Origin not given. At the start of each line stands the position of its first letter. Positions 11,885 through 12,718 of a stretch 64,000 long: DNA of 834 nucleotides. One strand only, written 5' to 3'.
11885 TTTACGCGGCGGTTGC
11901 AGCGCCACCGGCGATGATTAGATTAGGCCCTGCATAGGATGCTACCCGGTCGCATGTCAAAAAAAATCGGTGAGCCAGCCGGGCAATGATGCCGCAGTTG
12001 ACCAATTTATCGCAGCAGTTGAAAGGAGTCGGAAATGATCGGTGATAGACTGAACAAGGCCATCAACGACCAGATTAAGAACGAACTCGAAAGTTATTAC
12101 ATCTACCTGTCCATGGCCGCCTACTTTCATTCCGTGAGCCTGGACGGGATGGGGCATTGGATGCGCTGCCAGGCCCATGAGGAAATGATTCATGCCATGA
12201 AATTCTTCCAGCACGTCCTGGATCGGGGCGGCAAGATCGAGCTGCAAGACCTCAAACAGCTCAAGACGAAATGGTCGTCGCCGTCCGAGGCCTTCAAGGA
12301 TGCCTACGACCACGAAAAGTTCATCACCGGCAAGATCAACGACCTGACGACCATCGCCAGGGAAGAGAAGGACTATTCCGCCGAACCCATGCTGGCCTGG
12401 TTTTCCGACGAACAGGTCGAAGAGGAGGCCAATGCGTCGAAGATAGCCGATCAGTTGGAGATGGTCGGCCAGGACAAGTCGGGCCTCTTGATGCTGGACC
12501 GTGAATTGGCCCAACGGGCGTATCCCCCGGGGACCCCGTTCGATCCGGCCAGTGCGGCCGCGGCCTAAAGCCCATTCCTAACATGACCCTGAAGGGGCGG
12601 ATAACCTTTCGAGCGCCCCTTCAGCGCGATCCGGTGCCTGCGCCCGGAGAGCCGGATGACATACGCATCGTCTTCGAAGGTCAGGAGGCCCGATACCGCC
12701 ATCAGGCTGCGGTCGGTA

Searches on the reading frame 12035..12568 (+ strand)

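Call 25: search_protein_families(library=pfam, proteins=[window:12035-12568:+])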
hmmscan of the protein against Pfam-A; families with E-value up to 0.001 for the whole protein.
window:12035-12568:+ (177 aa): 1 family
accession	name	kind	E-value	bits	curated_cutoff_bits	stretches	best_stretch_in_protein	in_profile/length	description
PF00210.30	Ferritin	-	1.2e-38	132.7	24.5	1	8-143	2-141/142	Ferritin-like domain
